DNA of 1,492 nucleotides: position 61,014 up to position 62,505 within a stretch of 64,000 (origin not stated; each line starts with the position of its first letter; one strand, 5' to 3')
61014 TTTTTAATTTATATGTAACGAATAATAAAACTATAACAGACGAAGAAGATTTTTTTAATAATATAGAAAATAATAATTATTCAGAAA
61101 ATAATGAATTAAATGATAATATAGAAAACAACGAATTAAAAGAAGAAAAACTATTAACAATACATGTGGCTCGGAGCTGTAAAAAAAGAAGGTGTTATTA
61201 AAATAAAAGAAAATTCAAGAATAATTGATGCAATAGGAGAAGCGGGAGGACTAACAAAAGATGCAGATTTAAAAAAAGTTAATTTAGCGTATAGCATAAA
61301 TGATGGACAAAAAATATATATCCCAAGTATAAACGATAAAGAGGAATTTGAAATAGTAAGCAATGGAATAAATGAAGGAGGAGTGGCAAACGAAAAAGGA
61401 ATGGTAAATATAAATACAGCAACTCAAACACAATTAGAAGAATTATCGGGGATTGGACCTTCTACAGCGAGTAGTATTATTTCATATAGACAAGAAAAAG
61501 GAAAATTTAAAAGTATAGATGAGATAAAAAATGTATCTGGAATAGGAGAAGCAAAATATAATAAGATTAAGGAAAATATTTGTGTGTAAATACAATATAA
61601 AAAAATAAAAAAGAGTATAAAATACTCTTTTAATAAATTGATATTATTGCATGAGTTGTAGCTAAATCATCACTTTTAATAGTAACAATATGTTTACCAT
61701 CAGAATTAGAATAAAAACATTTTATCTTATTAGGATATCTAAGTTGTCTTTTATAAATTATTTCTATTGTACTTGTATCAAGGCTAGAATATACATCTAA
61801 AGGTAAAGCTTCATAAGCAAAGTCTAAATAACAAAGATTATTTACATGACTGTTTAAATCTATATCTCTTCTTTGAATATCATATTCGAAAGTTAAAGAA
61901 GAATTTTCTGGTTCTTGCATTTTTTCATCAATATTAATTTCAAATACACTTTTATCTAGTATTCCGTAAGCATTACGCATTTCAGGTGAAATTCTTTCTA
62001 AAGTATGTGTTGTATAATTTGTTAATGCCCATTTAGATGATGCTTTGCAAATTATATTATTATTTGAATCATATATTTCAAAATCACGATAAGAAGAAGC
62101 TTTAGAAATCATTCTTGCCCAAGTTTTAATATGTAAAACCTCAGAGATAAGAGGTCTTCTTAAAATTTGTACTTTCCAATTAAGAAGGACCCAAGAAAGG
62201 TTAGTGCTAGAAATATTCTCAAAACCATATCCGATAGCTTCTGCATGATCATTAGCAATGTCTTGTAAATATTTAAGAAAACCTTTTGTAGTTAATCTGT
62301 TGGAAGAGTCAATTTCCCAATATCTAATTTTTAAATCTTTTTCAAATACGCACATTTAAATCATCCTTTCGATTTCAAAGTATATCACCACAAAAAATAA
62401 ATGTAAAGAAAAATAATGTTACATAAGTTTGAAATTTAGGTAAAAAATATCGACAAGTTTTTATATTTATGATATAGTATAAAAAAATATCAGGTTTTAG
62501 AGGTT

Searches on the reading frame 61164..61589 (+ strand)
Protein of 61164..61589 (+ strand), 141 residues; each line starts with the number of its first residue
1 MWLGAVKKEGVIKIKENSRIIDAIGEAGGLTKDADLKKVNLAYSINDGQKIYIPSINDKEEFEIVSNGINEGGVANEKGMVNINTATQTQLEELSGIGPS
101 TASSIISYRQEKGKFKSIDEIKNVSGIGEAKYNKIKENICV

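Call 35: search_protein_families(library=pfam, proteins=[window:61164-61589:+], max_evalue=0.01)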
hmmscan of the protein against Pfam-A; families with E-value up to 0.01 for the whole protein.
window:61164-61589:+ (141 aa): 9 families
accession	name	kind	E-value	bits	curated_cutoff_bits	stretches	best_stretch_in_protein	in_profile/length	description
PF12836.13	HHH_3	-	8.3e-22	77.5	27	1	79-139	4-64/65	Helix-hairpin-helix motif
PF00633.29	HHH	-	1.9e-12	46.7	24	1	81-108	3-30/30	Helix-hairpin-helix motif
PF10531.15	SLBB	-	4.2e-10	39.7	27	1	4-53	6-54/55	SLBB domain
PF03934.19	T2SSK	-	5.9e-06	27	24.2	1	81-131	1-51/63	Type II secretion system (T2SS), protein K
PF22461.2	SLBB_2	-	1.7e-05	25.3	27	1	4-42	7-47/79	SLBB domain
PF14520.12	HHH_5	-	0.00012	22.9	27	0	83-107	29-53/57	Helix-hairpin-helix domain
PF12826.13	HHH_2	-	0.00021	21.8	27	1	80-113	26-59/64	Helix-hairpin-helix motif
PF14716.13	HHH_8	-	0.0047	17.7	30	0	87-107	46-66/73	Helix-hairpin-helix domain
PF14579.12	HHH_6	-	0.0066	17.1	25.6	0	91-123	27-59/90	Helix-hairpin-helix motif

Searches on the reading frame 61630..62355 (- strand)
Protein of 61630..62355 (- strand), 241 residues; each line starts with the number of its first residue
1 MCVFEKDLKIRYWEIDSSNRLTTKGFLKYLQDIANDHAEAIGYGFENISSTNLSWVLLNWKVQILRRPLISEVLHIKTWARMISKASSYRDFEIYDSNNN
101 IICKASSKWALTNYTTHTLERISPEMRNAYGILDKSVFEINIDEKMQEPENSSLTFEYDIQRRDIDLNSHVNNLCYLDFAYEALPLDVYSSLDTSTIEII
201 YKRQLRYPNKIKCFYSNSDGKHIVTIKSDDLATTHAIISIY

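Call 35: search_protein_families(library=pfam, proteins=[window:61630-62355:-], max_evalue=0.01)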
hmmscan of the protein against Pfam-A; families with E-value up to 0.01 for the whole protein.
window:61630-62355:- (241 aa): 3 families
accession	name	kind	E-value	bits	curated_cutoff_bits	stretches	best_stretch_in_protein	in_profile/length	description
PF01643.23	Acyl-ACP_TE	-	1.6e-25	89.8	23.7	1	3-130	3-131/131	Acyl-ACP thioesterase N-terminal domain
PF20791.3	Acyl-ACP_TE_C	-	8.7e-13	48.8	21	1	150-236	4-83/101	Acyl-ACP thioesterase C-terminal domain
PF13279.12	4HBT_2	-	2.3e-07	31.8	25.5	0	11-128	2-120/122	Thioesterase-like superfamily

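Call 45: find_encoding_contigs(protein=window:61630-62355:-, flank=10000, max_places=4)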
Protein window:61630-62355:- (241 aa): 17 contigs read that carry it; 4 places shown.
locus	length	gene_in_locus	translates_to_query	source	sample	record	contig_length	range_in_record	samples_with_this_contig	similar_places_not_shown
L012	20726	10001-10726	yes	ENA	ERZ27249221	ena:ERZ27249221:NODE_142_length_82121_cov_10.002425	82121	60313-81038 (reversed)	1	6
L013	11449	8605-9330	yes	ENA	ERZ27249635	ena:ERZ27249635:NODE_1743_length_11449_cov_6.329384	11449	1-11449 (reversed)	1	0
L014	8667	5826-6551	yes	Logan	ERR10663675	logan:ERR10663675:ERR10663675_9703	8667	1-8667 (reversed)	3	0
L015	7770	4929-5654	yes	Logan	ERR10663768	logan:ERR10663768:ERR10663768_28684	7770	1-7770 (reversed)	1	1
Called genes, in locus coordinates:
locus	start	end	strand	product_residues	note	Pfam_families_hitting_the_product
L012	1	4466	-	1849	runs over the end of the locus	?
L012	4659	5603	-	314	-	PF07501:G5, PF06725:3D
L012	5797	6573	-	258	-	PF01026:TatD_DNase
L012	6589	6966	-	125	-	PF01648:ACPS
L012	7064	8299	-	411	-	-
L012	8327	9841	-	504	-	PF14903:WG_beta_rep (weak)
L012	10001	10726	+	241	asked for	PF01643:Acyl-ACP_TE, PF13279:4HBT_2 (faint), PF20791:Acyl-ACP_TE_C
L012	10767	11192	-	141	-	PF10531:SLBB, PF22461:SLBB_2 (faint), PF00633:HHH (weak), PF12836:HHH_3, PF03934:T2SSK (weak)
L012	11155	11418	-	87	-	-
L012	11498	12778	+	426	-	PF00768:Peptidase_S11, PF07943:PBP5_C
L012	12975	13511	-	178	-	PF18907:DUF5662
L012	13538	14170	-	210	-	PF03775:MinC_C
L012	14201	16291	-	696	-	PF03717:PBP_dimer, PF00905:Transpeptidase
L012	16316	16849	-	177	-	PF04093:MreD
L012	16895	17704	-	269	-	PF04085:MreC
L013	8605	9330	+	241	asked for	PF01643:Acyl-ACP_TE, PF13279:4HBT_2 (faint), PF20791:Acyl-ACP_TE_C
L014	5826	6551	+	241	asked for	PF01643:Acyl-ACP_TE, PF13279:4HBT_2 (faint), PF20791:Acyl-ACP_TE_C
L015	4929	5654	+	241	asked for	PF01643:Acyl-ACP_TE, PF13279:4HBT_2 (faint), PF20791:Acyl-ACP_TE_C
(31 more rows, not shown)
